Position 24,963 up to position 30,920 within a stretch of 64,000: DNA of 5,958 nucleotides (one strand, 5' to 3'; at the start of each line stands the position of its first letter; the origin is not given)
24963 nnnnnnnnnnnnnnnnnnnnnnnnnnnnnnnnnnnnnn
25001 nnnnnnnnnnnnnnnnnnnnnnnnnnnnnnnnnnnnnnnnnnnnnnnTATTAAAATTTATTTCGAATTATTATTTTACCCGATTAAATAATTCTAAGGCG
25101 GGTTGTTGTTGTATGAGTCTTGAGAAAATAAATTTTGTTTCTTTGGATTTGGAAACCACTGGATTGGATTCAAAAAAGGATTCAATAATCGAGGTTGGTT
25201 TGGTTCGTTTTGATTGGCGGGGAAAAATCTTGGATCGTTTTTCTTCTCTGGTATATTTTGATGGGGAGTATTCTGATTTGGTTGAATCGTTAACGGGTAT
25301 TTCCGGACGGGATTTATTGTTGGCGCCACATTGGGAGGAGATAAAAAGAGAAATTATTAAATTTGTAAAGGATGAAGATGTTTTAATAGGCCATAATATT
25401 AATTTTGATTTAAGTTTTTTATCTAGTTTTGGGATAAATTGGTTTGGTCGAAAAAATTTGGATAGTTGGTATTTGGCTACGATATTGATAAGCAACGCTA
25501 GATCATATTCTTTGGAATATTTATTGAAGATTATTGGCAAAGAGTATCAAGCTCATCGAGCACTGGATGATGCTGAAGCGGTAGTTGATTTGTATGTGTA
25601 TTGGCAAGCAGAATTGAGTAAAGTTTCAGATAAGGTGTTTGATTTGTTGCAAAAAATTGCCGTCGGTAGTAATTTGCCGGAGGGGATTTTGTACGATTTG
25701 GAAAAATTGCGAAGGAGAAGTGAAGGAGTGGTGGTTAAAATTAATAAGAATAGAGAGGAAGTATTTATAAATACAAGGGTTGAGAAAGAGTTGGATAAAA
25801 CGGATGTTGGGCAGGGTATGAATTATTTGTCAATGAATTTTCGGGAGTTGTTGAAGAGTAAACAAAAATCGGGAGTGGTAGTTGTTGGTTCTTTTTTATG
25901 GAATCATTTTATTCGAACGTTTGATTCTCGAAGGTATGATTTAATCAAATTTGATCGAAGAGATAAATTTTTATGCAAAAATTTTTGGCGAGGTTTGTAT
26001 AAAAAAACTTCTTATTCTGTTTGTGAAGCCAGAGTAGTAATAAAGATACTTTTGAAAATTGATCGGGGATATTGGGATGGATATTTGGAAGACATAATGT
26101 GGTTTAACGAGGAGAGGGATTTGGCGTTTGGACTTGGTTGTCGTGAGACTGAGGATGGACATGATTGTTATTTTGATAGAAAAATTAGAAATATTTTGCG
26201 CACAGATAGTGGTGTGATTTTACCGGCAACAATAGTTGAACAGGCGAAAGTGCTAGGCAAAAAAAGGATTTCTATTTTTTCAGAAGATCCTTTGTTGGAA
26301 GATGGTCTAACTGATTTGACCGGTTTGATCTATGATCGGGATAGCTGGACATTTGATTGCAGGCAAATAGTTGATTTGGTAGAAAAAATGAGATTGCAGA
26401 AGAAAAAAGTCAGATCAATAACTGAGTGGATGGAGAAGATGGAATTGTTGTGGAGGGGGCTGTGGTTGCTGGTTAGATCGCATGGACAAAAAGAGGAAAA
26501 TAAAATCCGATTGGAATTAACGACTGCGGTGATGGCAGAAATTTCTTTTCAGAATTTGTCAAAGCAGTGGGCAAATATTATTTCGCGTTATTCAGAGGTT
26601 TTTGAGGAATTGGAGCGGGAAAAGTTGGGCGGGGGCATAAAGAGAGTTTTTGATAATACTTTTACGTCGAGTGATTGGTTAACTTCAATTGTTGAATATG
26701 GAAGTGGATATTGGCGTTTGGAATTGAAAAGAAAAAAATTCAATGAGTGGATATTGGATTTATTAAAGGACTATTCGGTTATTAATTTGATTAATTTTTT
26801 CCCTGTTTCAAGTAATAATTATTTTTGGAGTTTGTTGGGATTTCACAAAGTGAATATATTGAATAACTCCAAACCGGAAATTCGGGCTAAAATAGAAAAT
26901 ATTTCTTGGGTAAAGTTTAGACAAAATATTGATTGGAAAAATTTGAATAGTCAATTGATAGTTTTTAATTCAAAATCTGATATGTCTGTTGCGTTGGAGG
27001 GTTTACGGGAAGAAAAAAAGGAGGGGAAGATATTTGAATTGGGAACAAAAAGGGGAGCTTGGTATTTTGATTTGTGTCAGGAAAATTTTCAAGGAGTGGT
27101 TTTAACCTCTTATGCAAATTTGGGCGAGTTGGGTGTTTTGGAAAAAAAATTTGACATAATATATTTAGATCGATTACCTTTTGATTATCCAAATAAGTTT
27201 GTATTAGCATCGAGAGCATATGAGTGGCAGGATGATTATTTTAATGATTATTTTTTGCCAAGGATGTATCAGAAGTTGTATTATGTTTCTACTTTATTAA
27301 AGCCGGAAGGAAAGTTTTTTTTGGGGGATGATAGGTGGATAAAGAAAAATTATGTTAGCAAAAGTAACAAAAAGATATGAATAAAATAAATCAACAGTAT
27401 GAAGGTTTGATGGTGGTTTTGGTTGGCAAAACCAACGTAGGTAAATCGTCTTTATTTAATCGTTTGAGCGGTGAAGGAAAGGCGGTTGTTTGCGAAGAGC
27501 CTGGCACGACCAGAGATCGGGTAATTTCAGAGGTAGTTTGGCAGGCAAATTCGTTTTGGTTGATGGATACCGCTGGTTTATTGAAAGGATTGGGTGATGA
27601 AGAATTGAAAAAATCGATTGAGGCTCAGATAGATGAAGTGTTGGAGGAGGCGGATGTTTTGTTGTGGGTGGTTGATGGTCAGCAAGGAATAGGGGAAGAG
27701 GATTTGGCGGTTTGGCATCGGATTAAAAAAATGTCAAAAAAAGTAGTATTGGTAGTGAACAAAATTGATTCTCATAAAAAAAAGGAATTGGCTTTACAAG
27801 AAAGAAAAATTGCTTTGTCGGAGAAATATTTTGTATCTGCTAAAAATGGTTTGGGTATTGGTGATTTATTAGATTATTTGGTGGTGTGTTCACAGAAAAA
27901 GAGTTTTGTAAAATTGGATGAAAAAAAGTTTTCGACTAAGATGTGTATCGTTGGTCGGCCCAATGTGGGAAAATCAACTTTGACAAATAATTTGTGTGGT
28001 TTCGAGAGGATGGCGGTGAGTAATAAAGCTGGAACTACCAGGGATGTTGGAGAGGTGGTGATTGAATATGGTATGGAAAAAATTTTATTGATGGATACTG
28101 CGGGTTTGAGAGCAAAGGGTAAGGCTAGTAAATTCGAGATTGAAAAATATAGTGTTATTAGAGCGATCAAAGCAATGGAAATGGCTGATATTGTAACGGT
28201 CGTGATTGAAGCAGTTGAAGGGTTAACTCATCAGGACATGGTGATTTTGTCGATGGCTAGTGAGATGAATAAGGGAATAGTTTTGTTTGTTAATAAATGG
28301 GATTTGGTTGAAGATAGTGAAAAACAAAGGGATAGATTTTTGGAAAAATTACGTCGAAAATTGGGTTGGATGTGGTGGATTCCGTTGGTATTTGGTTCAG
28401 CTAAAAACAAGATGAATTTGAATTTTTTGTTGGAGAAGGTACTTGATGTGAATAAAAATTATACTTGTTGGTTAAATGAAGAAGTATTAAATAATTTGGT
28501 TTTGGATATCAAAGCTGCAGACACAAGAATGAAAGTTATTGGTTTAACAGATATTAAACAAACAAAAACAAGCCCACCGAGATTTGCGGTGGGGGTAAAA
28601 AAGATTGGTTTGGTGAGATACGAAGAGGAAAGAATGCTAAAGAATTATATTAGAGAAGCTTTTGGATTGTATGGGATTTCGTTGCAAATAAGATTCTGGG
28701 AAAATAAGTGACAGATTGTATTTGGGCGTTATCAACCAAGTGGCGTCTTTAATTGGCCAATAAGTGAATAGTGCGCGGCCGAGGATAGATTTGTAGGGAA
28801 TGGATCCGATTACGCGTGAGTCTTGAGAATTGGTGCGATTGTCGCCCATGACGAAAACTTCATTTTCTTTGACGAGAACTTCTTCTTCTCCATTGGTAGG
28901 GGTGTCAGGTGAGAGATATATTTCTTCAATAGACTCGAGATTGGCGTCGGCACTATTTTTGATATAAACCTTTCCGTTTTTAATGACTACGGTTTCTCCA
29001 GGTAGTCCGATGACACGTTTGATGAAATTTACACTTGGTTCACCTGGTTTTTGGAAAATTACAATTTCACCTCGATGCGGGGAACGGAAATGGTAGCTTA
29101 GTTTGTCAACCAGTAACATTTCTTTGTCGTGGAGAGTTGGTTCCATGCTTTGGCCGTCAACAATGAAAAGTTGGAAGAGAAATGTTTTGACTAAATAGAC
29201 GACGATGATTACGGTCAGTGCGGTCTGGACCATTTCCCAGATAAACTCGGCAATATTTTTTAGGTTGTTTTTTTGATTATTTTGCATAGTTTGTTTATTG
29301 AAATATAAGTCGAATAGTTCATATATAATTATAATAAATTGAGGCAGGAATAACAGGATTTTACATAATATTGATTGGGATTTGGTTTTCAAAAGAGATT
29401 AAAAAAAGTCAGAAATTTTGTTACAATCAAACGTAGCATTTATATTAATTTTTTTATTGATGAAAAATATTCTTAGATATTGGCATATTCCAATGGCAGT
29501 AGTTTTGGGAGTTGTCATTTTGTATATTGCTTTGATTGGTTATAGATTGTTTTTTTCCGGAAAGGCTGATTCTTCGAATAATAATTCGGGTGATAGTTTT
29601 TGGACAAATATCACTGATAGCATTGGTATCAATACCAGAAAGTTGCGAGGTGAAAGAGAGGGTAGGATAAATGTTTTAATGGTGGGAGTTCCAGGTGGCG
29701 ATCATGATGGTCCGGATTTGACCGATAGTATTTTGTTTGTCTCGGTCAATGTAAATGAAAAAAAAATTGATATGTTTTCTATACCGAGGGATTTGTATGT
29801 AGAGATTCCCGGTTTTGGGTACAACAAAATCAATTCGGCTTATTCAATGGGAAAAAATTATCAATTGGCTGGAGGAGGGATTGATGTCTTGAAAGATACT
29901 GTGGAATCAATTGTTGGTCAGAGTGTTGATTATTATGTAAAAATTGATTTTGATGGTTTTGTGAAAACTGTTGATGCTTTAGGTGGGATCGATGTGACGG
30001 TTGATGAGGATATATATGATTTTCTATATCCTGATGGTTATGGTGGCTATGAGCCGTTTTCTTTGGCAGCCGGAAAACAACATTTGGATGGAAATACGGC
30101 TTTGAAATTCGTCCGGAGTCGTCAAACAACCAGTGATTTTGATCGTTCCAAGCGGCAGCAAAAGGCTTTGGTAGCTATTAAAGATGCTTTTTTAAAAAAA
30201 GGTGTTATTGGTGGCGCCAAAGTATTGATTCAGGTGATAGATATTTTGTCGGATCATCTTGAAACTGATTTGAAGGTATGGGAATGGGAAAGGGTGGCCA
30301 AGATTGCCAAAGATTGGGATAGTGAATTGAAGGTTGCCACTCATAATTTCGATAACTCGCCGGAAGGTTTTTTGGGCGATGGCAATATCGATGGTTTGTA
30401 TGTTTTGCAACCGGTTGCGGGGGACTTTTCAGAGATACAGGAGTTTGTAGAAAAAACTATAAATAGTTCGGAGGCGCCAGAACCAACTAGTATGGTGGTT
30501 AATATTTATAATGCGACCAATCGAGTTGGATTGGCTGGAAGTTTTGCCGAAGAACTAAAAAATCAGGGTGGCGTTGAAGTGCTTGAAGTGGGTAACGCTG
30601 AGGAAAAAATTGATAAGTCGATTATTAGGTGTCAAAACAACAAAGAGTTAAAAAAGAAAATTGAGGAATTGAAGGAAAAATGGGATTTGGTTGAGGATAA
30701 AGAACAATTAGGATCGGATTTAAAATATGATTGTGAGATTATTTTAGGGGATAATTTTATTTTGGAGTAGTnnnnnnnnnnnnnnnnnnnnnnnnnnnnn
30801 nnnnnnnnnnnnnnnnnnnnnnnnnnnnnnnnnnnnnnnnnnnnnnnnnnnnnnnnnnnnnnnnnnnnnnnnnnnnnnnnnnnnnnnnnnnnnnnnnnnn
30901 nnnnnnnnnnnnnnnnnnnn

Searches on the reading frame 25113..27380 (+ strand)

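Call 66: search_protein_families(library=pfam, proteins=[window:25113-27380:+], max_evalue=0.00001)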
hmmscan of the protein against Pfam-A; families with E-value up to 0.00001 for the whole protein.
window:25113-27380:+ (755 aa): 1 family
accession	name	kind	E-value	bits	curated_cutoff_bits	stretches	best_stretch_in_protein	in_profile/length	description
PF00929.31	RNase_T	-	4.5e-22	79.8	24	1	9-161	1-164/164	Exonuclease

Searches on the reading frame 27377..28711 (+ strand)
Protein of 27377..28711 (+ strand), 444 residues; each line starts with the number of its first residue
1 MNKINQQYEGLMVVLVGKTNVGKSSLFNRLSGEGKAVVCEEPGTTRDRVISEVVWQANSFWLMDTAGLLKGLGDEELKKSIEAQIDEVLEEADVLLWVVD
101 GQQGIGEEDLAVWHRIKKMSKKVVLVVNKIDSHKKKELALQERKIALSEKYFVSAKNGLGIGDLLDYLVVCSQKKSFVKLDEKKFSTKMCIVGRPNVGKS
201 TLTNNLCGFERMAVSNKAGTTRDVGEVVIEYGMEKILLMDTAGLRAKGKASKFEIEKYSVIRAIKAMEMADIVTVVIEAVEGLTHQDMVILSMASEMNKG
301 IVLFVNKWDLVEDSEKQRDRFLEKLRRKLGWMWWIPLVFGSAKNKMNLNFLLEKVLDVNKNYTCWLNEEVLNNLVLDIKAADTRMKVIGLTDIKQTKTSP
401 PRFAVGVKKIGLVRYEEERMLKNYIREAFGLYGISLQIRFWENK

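Call 68: search_protein_families(library=pfam, proteins=[window:27377-28711:+], max_evalue=0.00001)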
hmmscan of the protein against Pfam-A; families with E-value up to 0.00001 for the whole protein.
window:27377-28711:+ (444 aa): 10 families
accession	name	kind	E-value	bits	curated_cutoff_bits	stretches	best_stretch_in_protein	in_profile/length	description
PF01926.29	MMR_HSR1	-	1.1e-52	177.3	21.9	2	13-129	2-113/113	50S ribosome-binding GTPase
PF02421.24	FeoB_N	-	1.8e-30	106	27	2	188-354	2-155/156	Ferrous iron transport protein B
PF00009.33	GTP_EFTU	-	6.8e-24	84.9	26.5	2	188-357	5-184/188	Elongation factor Tu GTP binding domain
PF03193.22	RsgA_GTPase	-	1.6e-12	48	30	0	120-245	53-169/174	RsgA GTPase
PF00350.29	Dynamin_N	-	2.7e-11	44.2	27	0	13-44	1-32/168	Dynamin family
PF04548.22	AIG1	-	4.8e-10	39.5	27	0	12-120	2-111/212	AIG1 family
PF14714.11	KH_dom-like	-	1.4e-08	35.4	27.3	1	384-440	24-80/81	KH-domain-like of EngA bacterial GTPase enzymes, C-terminal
PF16897.10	MMR_HSR1_Xtn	-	1.8e-07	31.5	35.2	0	76-166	11-98/106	C-terminal region of MMR_HSR1 domain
PF00071.28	Ras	-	3.9e-07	30.2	21.6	0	13-149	2-134/162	Ras family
PF08477.19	Roc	-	2.1e-06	28.4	27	0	13-131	2-119/119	Ras of Complex, Roc, domain of DAPkinase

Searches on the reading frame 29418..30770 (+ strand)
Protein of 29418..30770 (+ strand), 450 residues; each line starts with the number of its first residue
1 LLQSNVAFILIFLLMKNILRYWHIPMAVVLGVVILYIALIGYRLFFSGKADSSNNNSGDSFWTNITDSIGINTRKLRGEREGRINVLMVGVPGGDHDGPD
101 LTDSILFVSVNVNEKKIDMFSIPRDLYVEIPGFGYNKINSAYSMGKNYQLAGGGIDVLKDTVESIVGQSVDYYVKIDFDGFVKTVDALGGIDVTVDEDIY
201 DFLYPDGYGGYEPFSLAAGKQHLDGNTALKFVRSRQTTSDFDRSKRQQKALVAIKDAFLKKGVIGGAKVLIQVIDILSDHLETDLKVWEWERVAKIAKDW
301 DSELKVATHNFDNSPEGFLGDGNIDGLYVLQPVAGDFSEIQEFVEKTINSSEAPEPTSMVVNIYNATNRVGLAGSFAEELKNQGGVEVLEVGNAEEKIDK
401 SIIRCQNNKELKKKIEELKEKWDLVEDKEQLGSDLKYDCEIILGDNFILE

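Call 68: search_protein_families(library=pfam, proteins=[window:29418-30770:+], max_evalue=0.00001)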
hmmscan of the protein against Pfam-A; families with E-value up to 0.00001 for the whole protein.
window:29418-30770:+ (450 aa): 2 families
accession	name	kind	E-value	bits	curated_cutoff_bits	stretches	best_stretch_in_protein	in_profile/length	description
PF03816.19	LytR_cpsA_psr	-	3.9e-40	137.9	24.6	1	102-255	2-145/150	LytR_cpsA_psr family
PF13399.11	LytR_C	-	4.7e-08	34.3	22.2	1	360-447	3-86/86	LytR cell envelope-related transcriptional attenuator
